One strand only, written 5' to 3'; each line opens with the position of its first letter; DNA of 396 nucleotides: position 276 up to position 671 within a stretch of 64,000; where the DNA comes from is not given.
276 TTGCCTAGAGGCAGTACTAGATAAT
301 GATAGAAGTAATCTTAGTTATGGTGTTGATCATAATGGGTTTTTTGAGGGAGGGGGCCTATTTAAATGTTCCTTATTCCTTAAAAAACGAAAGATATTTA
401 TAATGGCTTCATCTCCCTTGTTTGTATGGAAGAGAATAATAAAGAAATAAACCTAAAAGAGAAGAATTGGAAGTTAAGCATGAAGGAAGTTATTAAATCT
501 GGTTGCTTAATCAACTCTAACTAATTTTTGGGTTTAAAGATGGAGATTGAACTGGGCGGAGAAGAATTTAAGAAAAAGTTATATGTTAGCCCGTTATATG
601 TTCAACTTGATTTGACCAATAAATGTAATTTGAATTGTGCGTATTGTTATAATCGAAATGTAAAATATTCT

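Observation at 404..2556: Tandem, translationally coupled radical SAM/SPASM enzymes with no obvious partner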

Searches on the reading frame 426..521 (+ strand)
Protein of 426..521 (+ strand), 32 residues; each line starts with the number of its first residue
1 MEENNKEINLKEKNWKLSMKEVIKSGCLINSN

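Call 29: search_protein_families(library=ncbifam, proteins=[window:426-521:+], max_evalue=10)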
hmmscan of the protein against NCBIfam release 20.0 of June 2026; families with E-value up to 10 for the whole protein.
seq(32 aa): 1 family
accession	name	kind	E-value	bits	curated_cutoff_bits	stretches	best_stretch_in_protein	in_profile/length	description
NF008503.0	PRK11413.1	equivalog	0.039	11.9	641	1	3-31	719-747/753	hydratase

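Call 30: search_protein_families(library=pfam, proteins=[window:426-521:+], max_evalue=1)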
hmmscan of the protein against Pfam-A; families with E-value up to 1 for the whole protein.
seq(32 aa): 0 families

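Call 81: search_protein_representatives(alignment_id=A6)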
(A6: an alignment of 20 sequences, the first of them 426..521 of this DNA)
Query: 20 sequences, 42 profile positions. Proteins with E-value up to 0.001 (for the whole library): 47; up to 1e-10: 3; up to 1e-30: 0. The best 47 are listed.
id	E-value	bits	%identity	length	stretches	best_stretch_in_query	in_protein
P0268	6.5e-17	77.4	-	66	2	20-42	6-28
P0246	5.7e-14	68.0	-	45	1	1-42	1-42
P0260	1.6e-13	66.6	-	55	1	1-41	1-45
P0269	1.2e-10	57.4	-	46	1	1-42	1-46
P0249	1.3e-10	57.2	-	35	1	1-40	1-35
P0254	1.5e-10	57.1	-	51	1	9-40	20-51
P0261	2.2e-10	56.5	-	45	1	1-40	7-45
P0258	3.4e-10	55.9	-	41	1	1-40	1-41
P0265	5.2e-10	55.3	-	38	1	1-40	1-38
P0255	2.1e-09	53.4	-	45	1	1-41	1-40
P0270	3.6e-09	52.7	-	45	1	1-41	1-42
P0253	5.1e-09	52.2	-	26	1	16-40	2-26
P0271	1.0e-08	51.2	-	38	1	10-40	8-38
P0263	1.5e-08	50.7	-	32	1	9-40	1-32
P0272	1.8e-07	47.2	-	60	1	6-42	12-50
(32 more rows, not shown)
